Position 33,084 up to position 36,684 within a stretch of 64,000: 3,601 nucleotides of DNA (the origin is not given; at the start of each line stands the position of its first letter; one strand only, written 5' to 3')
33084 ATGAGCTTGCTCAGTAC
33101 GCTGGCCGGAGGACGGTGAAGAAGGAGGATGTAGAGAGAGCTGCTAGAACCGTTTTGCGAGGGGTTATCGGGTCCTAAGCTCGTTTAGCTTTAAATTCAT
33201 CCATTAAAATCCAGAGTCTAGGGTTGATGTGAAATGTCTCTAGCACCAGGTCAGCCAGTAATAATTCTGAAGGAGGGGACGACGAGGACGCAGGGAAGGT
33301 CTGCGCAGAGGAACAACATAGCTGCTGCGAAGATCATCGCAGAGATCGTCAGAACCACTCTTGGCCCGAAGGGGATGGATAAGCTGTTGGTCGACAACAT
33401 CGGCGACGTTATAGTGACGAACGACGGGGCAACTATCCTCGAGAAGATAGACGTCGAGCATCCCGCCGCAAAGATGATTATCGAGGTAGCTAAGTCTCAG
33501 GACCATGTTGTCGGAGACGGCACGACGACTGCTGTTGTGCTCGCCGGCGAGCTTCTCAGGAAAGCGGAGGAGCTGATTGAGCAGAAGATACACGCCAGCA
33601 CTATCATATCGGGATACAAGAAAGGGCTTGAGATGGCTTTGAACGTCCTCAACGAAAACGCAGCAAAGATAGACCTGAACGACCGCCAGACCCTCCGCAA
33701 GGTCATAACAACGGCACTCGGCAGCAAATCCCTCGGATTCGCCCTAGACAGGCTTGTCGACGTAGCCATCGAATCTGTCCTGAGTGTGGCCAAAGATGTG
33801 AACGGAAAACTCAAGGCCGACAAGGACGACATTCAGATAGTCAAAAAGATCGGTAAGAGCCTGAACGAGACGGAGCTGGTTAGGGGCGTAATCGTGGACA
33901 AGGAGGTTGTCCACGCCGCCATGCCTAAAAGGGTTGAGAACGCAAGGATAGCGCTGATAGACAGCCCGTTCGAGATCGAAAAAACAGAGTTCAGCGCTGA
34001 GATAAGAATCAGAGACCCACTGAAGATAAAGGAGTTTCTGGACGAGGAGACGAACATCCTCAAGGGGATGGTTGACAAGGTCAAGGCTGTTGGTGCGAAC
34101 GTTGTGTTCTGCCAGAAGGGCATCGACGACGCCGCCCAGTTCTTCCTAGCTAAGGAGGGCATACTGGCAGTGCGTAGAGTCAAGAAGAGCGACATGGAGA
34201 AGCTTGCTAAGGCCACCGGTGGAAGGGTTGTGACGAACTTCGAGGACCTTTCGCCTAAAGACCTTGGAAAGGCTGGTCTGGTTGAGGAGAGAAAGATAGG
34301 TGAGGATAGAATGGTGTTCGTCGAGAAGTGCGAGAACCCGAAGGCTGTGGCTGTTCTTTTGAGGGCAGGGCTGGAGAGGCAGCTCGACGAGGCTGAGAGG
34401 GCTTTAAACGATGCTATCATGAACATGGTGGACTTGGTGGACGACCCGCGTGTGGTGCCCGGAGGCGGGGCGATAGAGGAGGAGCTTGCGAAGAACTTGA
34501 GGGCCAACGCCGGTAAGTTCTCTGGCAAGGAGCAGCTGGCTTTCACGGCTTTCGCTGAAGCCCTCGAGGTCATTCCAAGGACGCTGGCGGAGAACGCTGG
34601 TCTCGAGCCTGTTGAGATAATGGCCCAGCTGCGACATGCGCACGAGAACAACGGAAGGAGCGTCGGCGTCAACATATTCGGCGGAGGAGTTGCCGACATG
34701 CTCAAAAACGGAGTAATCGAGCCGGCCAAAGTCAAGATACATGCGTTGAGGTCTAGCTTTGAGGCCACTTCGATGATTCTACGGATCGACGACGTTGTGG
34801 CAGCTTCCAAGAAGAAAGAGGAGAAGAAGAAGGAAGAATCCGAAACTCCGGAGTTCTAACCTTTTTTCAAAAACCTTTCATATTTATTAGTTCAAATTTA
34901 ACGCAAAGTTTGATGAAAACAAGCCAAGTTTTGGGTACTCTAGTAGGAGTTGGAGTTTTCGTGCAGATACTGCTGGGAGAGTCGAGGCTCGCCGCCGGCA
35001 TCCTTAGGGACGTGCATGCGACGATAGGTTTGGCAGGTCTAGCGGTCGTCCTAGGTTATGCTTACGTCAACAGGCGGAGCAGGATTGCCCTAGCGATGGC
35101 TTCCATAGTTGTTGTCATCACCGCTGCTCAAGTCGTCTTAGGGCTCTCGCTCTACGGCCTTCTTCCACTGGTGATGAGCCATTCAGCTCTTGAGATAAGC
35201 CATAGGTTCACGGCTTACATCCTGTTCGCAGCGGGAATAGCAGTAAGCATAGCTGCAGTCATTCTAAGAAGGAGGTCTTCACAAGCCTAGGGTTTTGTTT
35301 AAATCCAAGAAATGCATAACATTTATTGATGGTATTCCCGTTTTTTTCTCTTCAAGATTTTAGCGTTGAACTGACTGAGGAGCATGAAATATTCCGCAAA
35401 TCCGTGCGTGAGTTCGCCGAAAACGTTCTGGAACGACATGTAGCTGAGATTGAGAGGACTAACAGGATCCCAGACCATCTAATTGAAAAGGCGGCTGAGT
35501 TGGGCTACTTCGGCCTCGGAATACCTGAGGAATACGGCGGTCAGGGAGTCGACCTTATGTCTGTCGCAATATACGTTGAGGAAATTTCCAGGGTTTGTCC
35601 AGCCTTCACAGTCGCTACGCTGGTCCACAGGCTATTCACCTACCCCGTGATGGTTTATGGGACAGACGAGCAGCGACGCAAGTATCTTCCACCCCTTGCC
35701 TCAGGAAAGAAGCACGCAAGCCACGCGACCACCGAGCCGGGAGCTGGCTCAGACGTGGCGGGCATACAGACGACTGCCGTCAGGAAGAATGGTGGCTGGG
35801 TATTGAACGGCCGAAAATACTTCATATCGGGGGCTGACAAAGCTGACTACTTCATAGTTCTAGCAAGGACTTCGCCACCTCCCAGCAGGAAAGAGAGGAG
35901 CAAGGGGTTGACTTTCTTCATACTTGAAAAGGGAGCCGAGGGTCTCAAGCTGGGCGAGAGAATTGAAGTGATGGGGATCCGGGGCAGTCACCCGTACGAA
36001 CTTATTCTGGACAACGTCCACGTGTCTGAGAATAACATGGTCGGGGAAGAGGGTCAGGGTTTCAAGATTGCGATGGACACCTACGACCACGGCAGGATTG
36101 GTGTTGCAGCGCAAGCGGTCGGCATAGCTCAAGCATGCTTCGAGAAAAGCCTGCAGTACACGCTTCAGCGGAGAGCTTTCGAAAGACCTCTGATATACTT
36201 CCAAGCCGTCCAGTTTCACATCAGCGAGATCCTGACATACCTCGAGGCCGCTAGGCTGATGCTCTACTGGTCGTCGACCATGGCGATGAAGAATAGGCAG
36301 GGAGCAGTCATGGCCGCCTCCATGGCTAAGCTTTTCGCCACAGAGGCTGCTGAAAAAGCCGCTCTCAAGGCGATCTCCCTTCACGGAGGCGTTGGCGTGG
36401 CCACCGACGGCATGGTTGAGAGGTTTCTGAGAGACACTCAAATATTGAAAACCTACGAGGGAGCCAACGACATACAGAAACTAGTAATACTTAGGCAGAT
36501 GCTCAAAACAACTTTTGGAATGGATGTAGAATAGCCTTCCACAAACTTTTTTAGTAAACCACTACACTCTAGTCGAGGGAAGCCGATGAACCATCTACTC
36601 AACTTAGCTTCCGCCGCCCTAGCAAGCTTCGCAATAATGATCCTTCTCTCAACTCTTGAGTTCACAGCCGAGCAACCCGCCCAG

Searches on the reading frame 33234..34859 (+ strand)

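Call 16: search_protein_families(library=pfam, proteins=[window:33234-34859:+], max_evalue=0.001)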
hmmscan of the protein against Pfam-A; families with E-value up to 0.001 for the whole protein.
window:33234-34859:+ (541 aa): 1 family
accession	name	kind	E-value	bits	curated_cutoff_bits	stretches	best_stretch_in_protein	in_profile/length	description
PF00118.29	Cpn60_TCP1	-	2.3e-178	594.3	34.3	1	35-525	1-489/490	TCP-1/cpn60 chaperonin family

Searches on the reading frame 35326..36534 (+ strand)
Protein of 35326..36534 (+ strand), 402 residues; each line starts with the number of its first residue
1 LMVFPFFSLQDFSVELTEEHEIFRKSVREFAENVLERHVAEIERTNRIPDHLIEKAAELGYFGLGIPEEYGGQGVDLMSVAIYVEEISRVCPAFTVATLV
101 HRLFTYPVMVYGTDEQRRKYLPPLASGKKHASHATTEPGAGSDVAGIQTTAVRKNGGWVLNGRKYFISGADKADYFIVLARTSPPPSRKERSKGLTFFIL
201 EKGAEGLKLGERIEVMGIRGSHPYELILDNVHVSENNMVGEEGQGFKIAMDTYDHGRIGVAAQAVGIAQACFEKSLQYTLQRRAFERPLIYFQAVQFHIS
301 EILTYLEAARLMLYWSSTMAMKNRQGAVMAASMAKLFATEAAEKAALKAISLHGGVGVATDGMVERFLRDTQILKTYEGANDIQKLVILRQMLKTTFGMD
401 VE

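Call 16: search_protein_families(library=pfam, proteins=[window:35326-36534:+], max_evalue=0.001)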
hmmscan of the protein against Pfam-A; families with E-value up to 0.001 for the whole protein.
window:35326-36534:+ (402 aa): 4 families
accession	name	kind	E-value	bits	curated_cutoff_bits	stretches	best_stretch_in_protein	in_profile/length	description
PF00441.29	Acyl-CoA_dh_1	-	5.5e-41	140.6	22.4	1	243-393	1-150/150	Acyl-CoA dehydrogenase, C-terminal domain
PF02771.21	Acyl-CoA_dh_N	-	1.5e-37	128.8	22.9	1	17-128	1-113/113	Acyl-CoA dehydrogenase, N-terminal domain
PF02770.24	Acyl-CoA_dh_M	-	1.1e-24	86.9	33.3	1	134-231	3-97/97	Acyl-CoA dehydrogenase, middle domain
PF08028.16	Acyl-CoA_dh_2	-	1.2e-17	64.9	22.7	1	258-381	1-133/134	Acyl-CoA dehydrogenase, C-terminal domain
